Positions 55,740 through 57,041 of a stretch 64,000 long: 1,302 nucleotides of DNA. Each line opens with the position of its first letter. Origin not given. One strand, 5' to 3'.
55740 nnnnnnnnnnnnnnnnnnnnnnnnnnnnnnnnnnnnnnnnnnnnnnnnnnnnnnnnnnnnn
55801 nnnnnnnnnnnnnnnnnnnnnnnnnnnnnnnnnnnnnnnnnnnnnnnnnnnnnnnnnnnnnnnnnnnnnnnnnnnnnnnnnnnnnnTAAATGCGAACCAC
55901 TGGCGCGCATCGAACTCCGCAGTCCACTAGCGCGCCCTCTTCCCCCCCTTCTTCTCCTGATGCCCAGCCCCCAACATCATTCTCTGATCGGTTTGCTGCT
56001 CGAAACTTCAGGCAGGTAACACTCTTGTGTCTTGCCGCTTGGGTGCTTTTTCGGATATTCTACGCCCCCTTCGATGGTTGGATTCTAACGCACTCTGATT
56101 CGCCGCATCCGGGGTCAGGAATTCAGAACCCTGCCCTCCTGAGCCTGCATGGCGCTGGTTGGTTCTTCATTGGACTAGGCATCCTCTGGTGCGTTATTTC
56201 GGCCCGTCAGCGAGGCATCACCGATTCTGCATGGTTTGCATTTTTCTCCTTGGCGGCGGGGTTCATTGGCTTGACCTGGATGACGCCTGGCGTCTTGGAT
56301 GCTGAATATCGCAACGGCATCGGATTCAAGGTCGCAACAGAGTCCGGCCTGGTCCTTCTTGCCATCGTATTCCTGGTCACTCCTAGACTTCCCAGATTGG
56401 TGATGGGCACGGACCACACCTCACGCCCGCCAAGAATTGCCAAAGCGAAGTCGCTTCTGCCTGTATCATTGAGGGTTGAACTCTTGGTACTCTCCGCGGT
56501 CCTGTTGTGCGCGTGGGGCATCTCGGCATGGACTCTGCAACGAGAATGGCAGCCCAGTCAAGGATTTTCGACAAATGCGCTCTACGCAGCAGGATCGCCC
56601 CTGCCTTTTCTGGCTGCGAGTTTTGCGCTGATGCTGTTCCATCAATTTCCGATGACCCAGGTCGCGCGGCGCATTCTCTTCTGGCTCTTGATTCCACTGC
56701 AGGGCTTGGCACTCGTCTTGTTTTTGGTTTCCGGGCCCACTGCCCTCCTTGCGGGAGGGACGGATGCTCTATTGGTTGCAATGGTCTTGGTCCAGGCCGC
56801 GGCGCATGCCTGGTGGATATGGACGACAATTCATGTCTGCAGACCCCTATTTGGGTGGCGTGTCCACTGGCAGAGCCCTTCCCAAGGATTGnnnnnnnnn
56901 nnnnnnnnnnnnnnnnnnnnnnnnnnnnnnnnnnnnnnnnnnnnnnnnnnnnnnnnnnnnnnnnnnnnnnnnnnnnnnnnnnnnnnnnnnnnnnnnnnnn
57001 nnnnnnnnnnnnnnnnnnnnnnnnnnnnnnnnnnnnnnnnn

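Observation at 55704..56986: Duplicated 36-aa peptide module flanking a polytopic membrane protein: candidate cognate signal and processing or docking partner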

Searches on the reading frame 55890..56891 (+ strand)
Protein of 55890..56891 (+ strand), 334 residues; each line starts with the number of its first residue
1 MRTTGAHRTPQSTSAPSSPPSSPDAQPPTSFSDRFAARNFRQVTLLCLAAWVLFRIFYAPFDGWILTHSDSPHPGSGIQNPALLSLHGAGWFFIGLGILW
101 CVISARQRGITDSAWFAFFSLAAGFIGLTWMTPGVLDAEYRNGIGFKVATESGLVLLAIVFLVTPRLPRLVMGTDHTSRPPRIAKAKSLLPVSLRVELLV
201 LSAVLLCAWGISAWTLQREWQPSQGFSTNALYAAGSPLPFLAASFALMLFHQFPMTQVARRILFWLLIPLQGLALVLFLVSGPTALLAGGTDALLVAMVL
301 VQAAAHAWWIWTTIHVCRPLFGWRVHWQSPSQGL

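Call 5: search_protein_families(library=pfam, proteins=[window:55890-56891:+], max_evalue=0.01)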
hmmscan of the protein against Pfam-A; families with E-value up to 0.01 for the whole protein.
window:55890-56891:+ (334 aa): 0 families

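Call 7: find_encoding_contigs(protein=window:55890-56891:+, flank=10000, max_places=6)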
Protein window:55890-56891:+ (334 aa): 1 contig read that carries it; 1 place shown.
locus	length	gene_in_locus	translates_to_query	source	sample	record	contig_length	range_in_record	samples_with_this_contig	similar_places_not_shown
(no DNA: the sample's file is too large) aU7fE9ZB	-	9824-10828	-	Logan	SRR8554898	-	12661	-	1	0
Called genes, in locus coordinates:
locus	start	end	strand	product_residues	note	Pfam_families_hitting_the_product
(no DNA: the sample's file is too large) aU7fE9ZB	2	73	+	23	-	?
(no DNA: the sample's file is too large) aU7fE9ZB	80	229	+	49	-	-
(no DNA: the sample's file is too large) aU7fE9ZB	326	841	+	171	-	-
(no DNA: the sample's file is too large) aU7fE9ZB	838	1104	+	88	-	-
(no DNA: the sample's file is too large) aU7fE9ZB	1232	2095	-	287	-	-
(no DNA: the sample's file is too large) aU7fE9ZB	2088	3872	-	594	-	PF12840:HTH_20 (faint)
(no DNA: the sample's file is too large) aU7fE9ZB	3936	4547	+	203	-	-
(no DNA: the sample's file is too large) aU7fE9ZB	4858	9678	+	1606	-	PF18884:TSP3_bac (weak)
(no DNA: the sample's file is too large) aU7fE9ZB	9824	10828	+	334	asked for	-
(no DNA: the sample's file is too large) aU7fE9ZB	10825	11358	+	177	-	-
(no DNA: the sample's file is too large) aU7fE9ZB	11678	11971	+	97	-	-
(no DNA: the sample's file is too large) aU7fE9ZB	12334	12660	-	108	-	?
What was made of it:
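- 46400..57500 (.): Compositionally atypical island that carries the cassette (GC 55-62% against 67-70% in the flanks; GC3 0.63-0.77 against about 0.9 or more for most host genes). The 12.7-kb Logan contig corresponds to about 46067-58727 (call 7).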

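Call 10: search_protein_families(library=ncbifam, proteins=[window:55890-56891:+], max_evalue=1)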
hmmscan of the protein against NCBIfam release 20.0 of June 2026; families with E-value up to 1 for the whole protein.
window:55890-56891:+ (334 aa): 0 families

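Call 11: search_protein_families(library=pfam, proteins=[window:55890-56891:+], max_evalue=10)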
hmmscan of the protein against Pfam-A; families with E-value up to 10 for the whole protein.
window:55890-56891:+ (334 aa): 1 family
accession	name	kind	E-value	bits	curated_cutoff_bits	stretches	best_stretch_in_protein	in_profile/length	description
PF02285.20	COX8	-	0.23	11.8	24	1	25-53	6-34/43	Cytochrome oxidase c subunit VIII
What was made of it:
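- On Exosortase/archaeosortase (EpsH/ArtA, TIGR04178-type): Pfam at E <= 10: only a noise hit to COX8 (call 11).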

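Call 12: find_homologous_proteins(query=window:55890-56891:+, max_evalue=0.01)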
Query window:55890-56891:+ (334 aa): 1 proteins with E <= 0.01 among 8000 candidates.
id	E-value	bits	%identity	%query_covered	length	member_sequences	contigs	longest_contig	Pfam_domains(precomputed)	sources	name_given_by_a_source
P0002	1.4e-220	749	100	100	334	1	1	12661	-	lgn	-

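Call 38: search_protein_representatives(protein=window:55890-56891:+)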
Query: 334 residues. Proteins with E-value up to 0.001 (for the whole library): 4; up to 1e-10: 2; up to 1e-30: 1. The best 4 are listed.
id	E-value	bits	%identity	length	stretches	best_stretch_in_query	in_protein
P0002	4.6e-221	749.4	100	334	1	1-334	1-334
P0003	1.6e-12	63.6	30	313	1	49-333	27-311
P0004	2.8e-09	52.9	27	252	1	84-325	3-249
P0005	2.3e-04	36.8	30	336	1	63-311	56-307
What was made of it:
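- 55890..56894 (+): Eight-TM membrane protein (334 aa), predicted N-in/C-in. Member of a tiny uncharacterised family (P0003, P0004/P0006, P0005). Not annotated in the NCBI record. phmmer against 1.84e9 representatives: 3 homologues, E 1.6e-12, 2.8e-9 and 2.3e-4 (call 38).
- On New 8-TM family (window protein, P0003, P0004/P0006, P0005): E 1.6e-12 to 2.3e-4 (call 38).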

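Call 41: find_encoding_contigs(protein=P0003, flank=10000, max_places=6)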
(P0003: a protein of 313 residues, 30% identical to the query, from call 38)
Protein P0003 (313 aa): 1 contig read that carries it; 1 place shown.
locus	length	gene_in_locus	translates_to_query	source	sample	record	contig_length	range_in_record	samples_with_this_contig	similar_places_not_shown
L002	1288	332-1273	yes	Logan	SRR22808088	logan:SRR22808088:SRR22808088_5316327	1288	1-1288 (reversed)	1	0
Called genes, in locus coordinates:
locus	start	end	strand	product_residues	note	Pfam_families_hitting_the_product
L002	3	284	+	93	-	?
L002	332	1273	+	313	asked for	-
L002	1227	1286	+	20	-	?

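Call 42: find_encoding_contigs(protein=P0005, flank=10000, max_places=6)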
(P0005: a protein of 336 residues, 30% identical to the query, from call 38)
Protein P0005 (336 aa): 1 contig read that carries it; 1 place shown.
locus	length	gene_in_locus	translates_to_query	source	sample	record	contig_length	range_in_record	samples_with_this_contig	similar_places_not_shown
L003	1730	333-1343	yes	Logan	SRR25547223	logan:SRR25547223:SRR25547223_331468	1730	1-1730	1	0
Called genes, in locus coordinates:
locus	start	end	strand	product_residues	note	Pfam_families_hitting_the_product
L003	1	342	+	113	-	?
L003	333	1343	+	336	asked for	-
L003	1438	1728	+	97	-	?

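Call 43: find_encoding_contigs(protein=P0004, flank=10000, max_places=6)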
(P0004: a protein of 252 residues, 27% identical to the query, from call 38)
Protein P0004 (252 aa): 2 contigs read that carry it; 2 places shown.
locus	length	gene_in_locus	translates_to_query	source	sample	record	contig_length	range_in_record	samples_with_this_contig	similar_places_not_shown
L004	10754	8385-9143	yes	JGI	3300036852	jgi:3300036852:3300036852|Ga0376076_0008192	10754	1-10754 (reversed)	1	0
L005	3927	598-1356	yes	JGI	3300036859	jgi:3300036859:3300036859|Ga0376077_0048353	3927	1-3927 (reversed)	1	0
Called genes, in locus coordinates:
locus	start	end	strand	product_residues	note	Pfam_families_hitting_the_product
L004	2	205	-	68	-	?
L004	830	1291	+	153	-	PF00072:Response_reg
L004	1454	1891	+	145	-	PF00072:Response_reg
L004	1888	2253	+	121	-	PF03259:Robl_LC7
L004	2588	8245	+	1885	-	PF18884:TSP3_bac (faint)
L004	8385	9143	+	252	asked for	-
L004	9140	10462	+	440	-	PF01011:PQQ (faint), PF13360:PQQ_2, PF13570:Beta-prop_ACSF4 (faint), PF13360:PQQ_2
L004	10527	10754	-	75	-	?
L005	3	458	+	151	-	?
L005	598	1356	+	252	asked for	-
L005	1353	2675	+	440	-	PF01011:PQQ (faint), PF13360:PQQ_2, PF13570:Beta-prop_ACSF4 (faint), PF13360:PQQ_2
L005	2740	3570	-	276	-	-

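Call 49: predict_structure(protein=window:55890-56891:+)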
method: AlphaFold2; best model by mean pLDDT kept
length: 334 residues; sequences in the alignment: 1
mean_pLDDT: 53.6   pTM: 0.32
mean pLDDT of the five models: 53.6, 49.9, 48.2, 47.8, 47.7
residues with pLDDT >= 90: 0; 70-90: 8; 50-70: 221; < 50: 105
segments of 3 or more residues with pLDDT < 50: 4-7, 20-24, 73-76, 166-189, 214-222, 224-235, 283-286, 291-295, 325-330, 332-334
pLDDT, mean of each block of 10 residues (from residue 1): 45 50 54 61 68 63 56 50 56 61 60 54 56 50 51 54 48 43 45 55 58 49 45 50 56 56 61 62 50 50 58 56 47 41
secondary structure, 60 per line:
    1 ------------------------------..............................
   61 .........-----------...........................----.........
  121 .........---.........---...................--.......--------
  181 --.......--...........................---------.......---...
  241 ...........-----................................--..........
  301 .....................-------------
elements in order: H31-69 H81-107 H112-129 H133-141 H145-163 H166-172 H183-189 H192-218 H228-234 H238-251 H257-288 H291-321

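Call 61: search_protein_families(library=pfam, proteins=[L004:2588-8242:+, L004:8250-9140:+, L004:9140-10459:+, L003:1438-1728:+, P0003, P0005, L004:830-1288:+, L004:1888-2250:+], max_evalue=0.01)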
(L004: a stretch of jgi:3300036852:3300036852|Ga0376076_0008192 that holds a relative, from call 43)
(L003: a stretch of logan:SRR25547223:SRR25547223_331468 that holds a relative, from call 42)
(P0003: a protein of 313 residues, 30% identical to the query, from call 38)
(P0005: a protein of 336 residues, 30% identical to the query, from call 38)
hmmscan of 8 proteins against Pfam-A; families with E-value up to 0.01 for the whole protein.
L004:2588-8242:+ (1885 aa): 2 families
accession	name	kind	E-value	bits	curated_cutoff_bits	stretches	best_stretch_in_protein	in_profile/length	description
PF18884.5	TSP3_bac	-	2.3e-60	200.4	25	7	834-854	1-20/22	Bacterial TSP3 repeat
PF03495.19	Binary_toxB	-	0.0021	18.7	25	0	765-824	2-61/78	Clostridial binary toxin B/anthrax toxin PA Ca-binding domain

L004:8250-9140:+ (297 aa): 0 families

L004:9140-10459:+ (440 aa): 4 families
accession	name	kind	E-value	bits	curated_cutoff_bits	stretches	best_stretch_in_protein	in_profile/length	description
PF13360.13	PQQ_2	-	1.2e-24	87.7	27.6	2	70-262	31-224/233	Outer membrane protein assembly factor BamB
PF01011.28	PQQ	-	3.5e-07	29.8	26.7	0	114-139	182-207/595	Glucose/ethanol/alcohol dehydrogenase, beta-propeller domain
PF13570.13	Beta-prop_ACSF4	-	1.2e-06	28.6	133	1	80-195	112-215/329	Beta-alanine-activating enzyme, beta-propeller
PF23727.1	Beta-prop_FAM234A_B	-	0.0018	17.3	26.4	0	303-320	100-117/467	FAM234A/B beta-propeller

L003:1438-1728:+ (97 aa): 2 families
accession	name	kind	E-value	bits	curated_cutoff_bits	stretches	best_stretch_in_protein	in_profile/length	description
PF13273.12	DUF4064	-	0.00046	20.8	32.1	1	12-80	8-81/102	Protein of unknown function (DUF4064)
PF09534.15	Trp_oprn_chp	-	0.0048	17.2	29.6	1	8-87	69-147/180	Tryptophan-associated transmembrane protein (Trp_oprn_chp)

P0003 (313 aa): 0 families

P0005 (336 aa): 0 families

L004:830-1288:+ (153 aa): 1 family
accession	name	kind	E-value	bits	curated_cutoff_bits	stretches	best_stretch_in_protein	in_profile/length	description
PF00072.30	Response_reg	-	1.4e-21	77.2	30.2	1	12-124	1-110/111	Response regulator receiver domain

L004:1888-2250:+ (121 aa): 1 family
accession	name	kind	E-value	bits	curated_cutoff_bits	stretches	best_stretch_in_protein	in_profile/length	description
PF03259.23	Robl_LC7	-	1.7e-08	34.5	23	1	15-97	9-91/91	Roadblock/LC7 domain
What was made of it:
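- On Exosortase/archaeosortase (EpsH/ArtA, TIGR04178-type): Pfam at E <= 0.01: nothing for the L004 8-TM ORF, P0003 or P0005 (call 61).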

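Call 69: predict_structure(alignment_id=A2)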
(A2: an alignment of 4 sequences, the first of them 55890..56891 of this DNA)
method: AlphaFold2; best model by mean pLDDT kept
length: 334 residues; sequences in the alignment: 4
mean_pLDDT: 65.0   pTM: 0.55
mean pLDDT of the five models: 65.0, 55.9, 55.8, 54.8, 53.6
residues with pLDDT >= 90: 0; 70-90: 122; 50-70: 164; < 50: 48
segments of 3 or more residues with pLDDT < 50: 5-8, 71-73, 165-187, 323-329, 332-334
pLDDT, mean of each block of 10 residues (from residue 1): 50 55 54 60 70 68 63 53 70 71 63 60 65 62 63 62 46 41 49 77 80 77 61 67 75 70 83 83 75 78 80 72 47 45
secondary structure, 60 per line:
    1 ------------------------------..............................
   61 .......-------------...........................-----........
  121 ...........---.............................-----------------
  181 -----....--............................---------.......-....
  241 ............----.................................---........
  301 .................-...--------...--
elements in order: H31-67 H81-107 H113-131 H135-163 H186-189 H192-219 H229-235 H237-252 H257-289 H293-317
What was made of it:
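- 55890..56894 (+): AF2 shows 8 long helices, pLDDT 65 (call 69).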

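Call 72: fold_search(model_id=the predicted structure, library=pdb)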
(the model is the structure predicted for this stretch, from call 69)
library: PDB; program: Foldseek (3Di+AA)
matches with E <= 10: 148; with E <= 0.001: 0
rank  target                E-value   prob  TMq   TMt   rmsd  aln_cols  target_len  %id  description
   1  6lgz                  7.1e-01  0.08  0.14  0.15  19.6       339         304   13  Crystal structure of a cysteine-pair mutant (P10C-S291C) of a bacterial bile acid transporter in an inward-facing state  (released 2020-12-09)
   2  6ivp_D                1.0e+00  0.11  0.16  0.19  24.9       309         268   12  Crystal structure of a membrane protein P262A (released 2019-11-06)
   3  9g71_A                1.1e+00  0.10  0.18  0.15  32.2       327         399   15  Cryo-EM structure of TTYH2 in complex with lipids in GDN (released 2025-05-21)
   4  9j97_A                1.2e+00  0.07  0.16  0.14  25.7       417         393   11  Closed structure of human XPR1 (released 2025-03-12)
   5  6qv7                  1.3e+00  0.05  0.11  0.12  22.1       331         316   11  Crystal structure of a CHAD domain from Chlorobium tepidum (released 2019-05-29)
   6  6qva                  1.3e+00  0.06  0.14  0.15  22.2       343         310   12  Crystal structure of a CHAD domain from Chlorobium tepidum in complex with inorganic polyphosphate (released 2019-05-29)
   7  6jlf_C                1.4e+00  0.04  0.11  0.12  24.8       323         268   12  Crystal structure of a bacterial Bestrophin homolog from Klebsiella pneumoniae D179A mutation - HR (released 2019-11-13)
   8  9mg8_B                1.5e+00  0.12  0.21  0.20  15.7       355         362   12  Crystal Structure of b-iTHR-110 (released 2025-12-17)
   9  9jxh_A                1.6e+00  0.07  0.16  0.11  21.6       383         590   12  Cryo-EM structure of human XPR1 in complex with InsP8 (released 2025-08-27)
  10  6ivo_B                1.7e+00  0.08  0.15  0.18  24.5       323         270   13  Crystal structure of a membrane protein P208A (released 2019-11-06)
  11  9qxt_A                1.7e+00  0.06  0.15  0.07  40.1       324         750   10  E. coli JetABC dimer in the DNA boarding-holding state (released 2025-10-01)
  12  6ivn_A                2.0e+00  0.05  0.13  0.16  24.2       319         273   10  Crystal structure of a membrane protein G264A (released 2019-11-06)
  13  9mg8_A                2.1e+00  0.08  0.20  0.18  16.6       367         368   12  Crystal Structure of b-iTHR-110 (released 2025-12-17)
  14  7y66_D                2.2e+00  0.06  0.17  0.19  15.1       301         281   15  Cryo-EM structure of BM213-bound C5aR1 in complex with Gi protein (released 2023-03-01)
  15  6ivn_E                2.2e+00  0.03  0.11  0.13  26.0       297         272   11  Crystal structure of a membrane protein G264A (released 2019-11-06)
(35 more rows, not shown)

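Call 73: search_solved_structures(query=A2, max_evalue=1)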
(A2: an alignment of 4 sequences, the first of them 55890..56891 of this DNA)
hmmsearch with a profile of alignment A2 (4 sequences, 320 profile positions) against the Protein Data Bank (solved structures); distinct sequences matched with E-value up to 1: 1.
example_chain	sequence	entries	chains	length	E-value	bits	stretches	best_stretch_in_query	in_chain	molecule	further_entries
6g2j_K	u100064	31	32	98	0.2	13.9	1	242-310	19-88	NADH-ubiquinone oxidoreductase chain 4L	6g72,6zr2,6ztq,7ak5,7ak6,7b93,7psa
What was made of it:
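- On Rhomboid/rhombosortase, CPBP (CAAX) proteases, O-antigen ligase (Wzy_C): PDB profile search and Foldseek found nothing significant (calls 72, 73).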

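Call 74: search_protein_families(library=ncbifam, alignment_id=A2, max_evalue=1)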
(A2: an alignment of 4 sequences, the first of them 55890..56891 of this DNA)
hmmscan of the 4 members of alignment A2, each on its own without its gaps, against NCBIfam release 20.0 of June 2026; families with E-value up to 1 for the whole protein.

A. member 1, window:55890-56891:+ (334 aa): 0 families

B. families by the number of members that match (of 4 scanned): 0 families
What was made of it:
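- On Rhomboid/rhombosortase, CPBP (CAAX) proteases, O-antigen ligase (Wzy_C): No Pfam or NCBIfam hits for any family member (calls 10, 11, 61, 74).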

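Call 79: list_cluster_members(proteins=[P0002, P0003, P0004, P0005, P0001])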
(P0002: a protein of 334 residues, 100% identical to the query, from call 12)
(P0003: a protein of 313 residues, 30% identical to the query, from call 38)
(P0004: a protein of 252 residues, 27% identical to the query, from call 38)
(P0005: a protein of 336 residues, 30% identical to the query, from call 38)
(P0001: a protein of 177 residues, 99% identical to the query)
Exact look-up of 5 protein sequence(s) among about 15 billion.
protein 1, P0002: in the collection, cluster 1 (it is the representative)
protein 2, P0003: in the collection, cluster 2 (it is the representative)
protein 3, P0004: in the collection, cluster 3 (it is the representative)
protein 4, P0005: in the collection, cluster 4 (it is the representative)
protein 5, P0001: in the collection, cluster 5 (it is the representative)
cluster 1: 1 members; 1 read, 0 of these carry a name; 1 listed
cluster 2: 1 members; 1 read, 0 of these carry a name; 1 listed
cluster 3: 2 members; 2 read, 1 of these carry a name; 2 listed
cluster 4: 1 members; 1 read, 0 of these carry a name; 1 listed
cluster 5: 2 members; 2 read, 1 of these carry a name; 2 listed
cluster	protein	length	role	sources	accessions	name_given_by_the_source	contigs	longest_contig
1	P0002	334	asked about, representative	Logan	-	-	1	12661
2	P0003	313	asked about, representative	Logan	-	-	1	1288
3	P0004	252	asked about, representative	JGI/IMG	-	hypothetical protein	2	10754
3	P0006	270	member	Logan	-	-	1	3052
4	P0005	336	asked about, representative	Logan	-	-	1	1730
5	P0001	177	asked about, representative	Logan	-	-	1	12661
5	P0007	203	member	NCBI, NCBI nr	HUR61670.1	MAG TPA: hypothetical protein VM286_04830 [Candidatus Thermoplasmatota archaeon] | hypothetical protein [Candidatus Thermoplasmatota archaeon]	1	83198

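Call 80: find_encoding_contigs(protein=P0007, flank=10000, max_places=4)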
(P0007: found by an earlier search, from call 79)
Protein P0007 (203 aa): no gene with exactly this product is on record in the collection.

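Call 81: find_encoding_contigs(protein=P0006, flank=10000, max_places=4)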
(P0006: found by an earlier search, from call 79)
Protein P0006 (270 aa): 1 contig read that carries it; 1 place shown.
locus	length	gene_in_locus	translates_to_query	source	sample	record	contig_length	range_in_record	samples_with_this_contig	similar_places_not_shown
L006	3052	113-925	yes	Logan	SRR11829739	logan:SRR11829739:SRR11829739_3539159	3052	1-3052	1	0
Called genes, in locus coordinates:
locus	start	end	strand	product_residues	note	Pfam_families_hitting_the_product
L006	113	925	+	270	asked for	-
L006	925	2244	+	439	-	PF01011:PQQ (faint), PF13360:PQQ_2, PF13570:Beta-prop_ACSF4 (faint), PF13360:PQQ_2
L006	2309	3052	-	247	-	?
